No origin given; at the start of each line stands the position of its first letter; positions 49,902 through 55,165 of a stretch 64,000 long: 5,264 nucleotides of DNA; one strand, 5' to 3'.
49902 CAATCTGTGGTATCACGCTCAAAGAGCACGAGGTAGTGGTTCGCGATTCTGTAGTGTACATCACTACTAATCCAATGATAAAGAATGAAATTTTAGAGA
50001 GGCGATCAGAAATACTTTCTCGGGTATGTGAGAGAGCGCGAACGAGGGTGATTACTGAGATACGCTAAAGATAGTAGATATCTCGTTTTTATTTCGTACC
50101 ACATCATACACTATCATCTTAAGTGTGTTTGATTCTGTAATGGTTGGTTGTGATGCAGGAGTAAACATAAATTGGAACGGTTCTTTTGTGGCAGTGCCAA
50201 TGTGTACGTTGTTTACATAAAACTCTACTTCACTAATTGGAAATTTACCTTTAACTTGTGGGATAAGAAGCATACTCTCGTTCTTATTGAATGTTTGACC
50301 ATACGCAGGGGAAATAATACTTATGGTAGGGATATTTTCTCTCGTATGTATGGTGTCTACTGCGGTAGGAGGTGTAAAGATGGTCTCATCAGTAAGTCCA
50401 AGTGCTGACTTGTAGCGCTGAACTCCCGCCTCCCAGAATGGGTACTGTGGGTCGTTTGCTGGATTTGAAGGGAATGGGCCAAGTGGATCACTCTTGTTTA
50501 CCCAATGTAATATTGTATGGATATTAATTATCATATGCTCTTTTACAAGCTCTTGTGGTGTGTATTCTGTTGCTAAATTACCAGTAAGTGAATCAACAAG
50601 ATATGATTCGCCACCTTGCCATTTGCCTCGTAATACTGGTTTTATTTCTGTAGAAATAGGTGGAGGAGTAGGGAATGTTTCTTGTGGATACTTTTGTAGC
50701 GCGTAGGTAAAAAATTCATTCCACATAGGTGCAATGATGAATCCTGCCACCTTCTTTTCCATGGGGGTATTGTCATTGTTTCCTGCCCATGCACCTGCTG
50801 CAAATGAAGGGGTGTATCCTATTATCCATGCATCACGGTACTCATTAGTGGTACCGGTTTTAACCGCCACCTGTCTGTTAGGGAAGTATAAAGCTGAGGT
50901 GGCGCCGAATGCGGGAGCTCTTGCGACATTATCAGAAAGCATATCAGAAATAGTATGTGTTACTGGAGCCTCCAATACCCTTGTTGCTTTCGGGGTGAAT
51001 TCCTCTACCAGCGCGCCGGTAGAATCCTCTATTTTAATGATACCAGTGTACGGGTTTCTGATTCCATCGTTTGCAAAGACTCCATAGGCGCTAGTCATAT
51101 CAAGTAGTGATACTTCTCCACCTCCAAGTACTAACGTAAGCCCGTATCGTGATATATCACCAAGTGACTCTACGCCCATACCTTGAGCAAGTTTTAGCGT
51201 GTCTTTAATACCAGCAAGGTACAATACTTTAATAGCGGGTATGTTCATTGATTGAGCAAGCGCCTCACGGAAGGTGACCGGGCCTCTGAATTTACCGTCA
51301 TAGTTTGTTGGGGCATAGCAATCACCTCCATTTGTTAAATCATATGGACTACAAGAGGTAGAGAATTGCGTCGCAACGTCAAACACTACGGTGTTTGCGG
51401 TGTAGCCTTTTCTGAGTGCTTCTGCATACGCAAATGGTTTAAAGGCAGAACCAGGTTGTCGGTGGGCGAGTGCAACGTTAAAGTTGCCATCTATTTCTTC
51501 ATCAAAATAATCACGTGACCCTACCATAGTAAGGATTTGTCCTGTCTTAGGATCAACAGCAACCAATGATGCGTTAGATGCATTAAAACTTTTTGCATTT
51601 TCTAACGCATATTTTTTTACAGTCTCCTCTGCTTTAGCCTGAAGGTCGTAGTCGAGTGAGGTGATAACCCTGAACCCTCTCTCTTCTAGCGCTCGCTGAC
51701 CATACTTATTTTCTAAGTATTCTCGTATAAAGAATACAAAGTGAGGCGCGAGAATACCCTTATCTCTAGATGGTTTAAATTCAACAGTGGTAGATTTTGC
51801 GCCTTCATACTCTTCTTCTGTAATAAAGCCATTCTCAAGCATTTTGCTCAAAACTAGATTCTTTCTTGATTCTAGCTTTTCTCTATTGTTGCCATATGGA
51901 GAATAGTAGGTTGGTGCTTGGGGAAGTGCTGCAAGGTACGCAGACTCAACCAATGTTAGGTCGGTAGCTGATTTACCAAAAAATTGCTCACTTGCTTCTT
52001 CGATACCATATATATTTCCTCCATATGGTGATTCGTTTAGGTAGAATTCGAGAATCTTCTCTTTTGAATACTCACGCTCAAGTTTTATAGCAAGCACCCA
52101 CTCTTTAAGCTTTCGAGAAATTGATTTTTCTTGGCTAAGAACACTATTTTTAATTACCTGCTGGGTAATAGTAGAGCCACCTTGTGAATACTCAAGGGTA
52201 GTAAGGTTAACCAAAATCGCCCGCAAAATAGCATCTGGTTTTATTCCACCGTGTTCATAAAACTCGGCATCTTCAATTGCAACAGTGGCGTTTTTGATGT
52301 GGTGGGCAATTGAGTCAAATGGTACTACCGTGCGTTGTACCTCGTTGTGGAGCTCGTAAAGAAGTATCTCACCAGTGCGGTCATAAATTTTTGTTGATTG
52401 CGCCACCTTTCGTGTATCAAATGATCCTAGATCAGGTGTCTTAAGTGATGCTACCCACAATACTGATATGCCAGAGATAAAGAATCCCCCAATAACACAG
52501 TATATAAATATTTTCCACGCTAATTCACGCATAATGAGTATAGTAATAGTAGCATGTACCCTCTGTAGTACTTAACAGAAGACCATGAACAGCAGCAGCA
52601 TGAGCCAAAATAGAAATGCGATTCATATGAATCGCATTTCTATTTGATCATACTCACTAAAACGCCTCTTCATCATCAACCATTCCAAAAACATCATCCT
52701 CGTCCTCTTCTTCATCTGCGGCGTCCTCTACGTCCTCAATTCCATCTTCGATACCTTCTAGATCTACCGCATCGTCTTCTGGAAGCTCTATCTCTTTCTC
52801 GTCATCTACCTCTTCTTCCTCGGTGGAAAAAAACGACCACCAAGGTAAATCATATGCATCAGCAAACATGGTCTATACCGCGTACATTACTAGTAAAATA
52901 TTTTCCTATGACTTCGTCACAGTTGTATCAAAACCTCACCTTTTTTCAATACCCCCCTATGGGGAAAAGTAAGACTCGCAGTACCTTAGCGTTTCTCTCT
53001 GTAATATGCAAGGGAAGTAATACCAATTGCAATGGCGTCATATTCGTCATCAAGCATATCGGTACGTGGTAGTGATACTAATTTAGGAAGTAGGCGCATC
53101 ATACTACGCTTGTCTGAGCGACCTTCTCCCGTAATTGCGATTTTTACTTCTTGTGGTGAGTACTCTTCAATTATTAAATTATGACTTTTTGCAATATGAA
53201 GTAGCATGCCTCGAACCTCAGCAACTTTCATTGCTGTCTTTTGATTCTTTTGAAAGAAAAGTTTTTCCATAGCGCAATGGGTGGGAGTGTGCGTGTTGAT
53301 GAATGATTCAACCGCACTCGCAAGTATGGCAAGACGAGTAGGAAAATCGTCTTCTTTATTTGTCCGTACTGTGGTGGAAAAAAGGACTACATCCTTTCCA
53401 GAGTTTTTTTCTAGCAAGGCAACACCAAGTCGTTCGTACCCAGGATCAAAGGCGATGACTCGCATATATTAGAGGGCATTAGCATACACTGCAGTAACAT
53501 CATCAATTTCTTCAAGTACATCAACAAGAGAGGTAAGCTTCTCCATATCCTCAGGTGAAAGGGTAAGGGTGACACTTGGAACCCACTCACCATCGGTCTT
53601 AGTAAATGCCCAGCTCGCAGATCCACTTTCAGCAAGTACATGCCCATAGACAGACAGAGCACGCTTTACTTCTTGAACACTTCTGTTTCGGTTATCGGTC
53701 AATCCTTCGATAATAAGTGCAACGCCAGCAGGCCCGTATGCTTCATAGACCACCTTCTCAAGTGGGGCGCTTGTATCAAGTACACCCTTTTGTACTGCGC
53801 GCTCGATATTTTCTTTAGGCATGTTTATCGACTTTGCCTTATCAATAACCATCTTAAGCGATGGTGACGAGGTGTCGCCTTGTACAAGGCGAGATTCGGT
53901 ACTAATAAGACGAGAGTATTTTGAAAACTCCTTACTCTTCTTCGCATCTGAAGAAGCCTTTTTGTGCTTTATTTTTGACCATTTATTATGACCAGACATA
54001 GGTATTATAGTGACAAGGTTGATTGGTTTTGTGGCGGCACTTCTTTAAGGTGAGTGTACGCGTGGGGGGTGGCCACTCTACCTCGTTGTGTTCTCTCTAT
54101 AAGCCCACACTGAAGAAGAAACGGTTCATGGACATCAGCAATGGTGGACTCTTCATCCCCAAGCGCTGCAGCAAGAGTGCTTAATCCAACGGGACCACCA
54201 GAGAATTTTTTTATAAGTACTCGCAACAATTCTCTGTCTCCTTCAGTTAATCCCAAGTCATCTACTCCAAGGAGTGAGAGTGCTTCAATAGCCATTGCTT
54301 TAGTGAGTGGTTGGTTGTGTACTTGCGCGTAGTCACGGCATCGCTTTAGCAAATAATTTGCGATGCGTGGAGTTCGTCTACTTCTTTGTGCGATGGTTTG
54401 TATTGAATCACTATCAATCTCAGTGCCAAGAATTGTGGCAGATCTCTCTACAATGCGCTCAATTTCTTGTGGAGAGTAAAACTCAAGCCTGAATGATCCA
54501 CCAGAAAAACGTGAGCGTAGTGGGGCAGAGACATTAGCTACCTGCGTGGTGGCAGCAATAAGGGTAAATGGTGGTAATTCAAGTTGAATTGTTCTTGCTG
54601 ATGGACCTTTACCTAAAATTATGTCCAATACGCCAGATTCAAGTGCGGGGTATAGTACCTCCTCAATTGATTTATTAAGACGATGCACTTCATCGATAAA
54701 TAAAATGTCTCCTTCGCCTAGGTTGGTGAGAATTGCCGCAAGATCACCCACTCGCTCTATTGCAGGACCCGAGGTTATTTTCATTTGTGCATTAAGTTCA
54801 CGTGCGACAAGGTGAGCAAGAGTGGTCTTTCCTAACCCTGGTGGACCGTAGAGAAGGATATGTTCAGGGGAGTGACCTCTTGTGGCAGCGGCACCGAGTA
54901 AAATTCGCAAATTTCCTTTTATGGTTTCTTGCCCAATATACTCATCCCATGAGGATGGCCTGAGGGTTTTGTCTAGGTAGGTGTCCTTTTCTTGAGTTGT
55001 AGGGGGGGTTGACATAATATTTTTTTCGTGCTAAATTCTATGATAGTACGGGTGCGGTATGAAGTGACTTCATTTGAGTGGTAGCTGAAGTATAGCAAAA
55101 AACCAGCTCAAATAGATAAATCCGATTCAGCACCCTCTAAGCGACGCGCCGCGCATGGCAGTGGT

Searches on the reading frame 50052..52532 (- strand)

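Call 9: search_protein_families(library=pfam, proteins=[window:50052-52532:-], max_evalue=0.01)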
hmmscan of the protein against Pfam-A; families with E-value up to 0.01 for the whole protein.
window:50052-52532:- (826 aa): 5 families
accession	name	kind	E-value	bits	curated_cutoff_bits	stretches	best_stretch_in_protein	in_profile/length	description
PF00912.28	Transgly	-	1.2e-63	214.2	27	1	58-231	5-177/178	Transglycosylase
PF00905.27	Transpeptidase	-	1.2e-20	74.3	22.1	1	322-588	2-280/299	Penicillin binding protein transpeptidase domain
PF17957.7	Big_7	-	2.8e-10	41.1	24.1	1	735-794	1-60/70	Bacterial Ig domain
PF09851.14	SHOCT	-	0.0063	16.7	27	0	228-246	6-24/28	Short C-terminal domain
PF20612.3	SHOCT_2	-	0.0095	16.5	24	0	227-243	18-34/53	SHOCT domain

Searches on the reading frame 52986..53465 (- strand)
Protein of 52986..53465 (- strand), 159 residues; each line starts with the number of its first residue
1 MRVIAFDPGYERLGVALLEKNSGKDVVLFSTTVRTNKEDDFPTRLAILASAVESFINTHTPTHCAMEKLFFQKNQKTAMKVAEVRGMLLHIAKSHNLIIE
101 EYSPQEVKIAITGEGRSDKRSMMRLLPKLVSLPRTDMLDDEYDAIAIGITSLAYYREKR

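Call 9: search_protein_families(library=pfam, proteins=[window:52986-53465:-], max_evalue=0.01)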
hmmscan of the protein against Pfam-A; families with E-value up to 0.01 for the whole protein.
window:52986-53465:- (159 aa): 1 family
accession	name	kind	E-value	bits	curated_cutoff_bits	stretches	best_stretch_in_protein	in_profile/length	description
PF02075.23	RuvC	-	1.4e-29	103.4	22.2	1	4-150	2-147/148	Crossover junction endodeoxyribonuclease RuvC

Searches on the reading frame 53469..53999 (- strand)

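Call 9: search_protein_families(library=pfam, proteins=[window:53469-53999:-], max_evalue=0.01)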
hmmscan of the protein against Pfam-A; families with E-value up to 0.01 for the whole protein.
window:53469-53999:- (176 aa): 2 families
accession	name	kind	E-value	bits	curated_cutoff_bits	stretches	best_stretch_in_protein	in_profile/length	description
PF01709.26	Transcrip_reg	-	1e-26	94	27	2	81-134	2-55/160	TACO1/YebC second and third domain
PF20772.2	TACO1_YebC_N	-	5.5e-22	78.5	36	1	5-72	1-70/73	TACO1/YebC protein N-terminal domain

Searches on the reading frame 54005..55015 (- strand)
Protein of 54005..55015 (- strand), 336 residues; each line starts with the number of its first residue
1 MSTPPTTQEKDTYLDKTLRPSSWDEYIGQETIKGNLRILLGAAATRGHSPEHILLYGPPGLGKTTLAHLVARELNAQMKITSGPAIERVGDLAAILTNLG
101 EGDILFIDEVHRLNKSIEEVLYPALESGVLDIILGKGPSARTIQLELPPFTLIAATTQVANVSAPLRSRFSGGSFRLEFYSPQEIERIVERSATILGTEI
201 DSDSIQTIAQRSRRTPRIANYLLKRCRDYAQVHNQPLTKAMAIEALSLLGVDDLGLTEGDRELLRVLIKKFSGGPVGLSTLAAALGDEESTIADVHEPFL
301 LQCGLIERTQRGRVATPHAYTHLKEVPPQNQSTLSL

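Call 9: search_protein_families(library=pfam, proteins=[window:54005-55015:-], max_evalue=0.01)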
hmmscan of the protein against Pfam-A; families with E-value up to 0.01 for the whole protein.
window:54005-55015:- (336 aa): 26 families (the best 25 are shown)
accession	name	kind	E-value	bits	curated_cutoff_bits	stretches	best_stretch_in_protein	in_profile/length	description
PF05496.18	RuvB_N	-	9.3e-68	227.4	27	1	18-171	1-154/159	Holliday junction DNA helicase RuvB P-loop domain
PF17864.7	AAA_lid_4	-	4.2e-24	84.5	27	1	180-252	1-74/74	RuvB AAA lid domain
PF05491.19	RuvB_C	-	7e-24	84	24.7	1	254-324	2-72/72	RuvB C-terminal winged helix domain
PF00004.35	AAA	-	1.6e-18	67.8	21.2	1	53-171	1-124/131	ATPase family associated with various cellular activities (AAA)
PF07728.20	AAA_5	-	2.4e-12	47.5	22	1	52-170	1-139/139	AAA domain (dynein-related subfamily)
PF13191.12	AAA_16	-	4.6e-07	30.9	32.6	1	36-86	12-61/167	AAA ATPase domain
PF01078.27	Mg_chelatase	-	2.2e-05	24.4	20.3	0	28-71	7-43/207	Magnesium chelatase, subunit ChlI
PF00910.28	RNA_helicase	-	3.6e-05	24.7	21.5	1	53-116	1-64/105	RNA helicase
PF13401.12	AAA_22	-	4.2e-05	24.3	27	1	50-77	5-32/130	AAA domain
PF03266.21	NTPase_1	-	0.00022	21.5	23.9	0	52-81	1-30/168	NTPase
PF06068.19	TIP49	-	0.00022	20.9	23.8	0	24-81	24-81/347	TIP49 P-loop domain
PF13173.12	AAA_14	-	0.00061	20.2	27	1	52-119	4-80/129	AAA domain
PF00158.32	Sigma54_activat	-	0.00089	19.4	20.2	0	100-135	92-126/168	Sigma-54 interaction domain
PF20720.3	nSTAND3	-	0.0017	18.5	27.2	1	51-108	18-72/155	Novel STAND NTPase 3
PF20030.5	bpMoxR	-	0.0022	17.5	27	0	50-77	31-58/205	MoxR domain in the MoxR-vWA-beta-propeller ternary systems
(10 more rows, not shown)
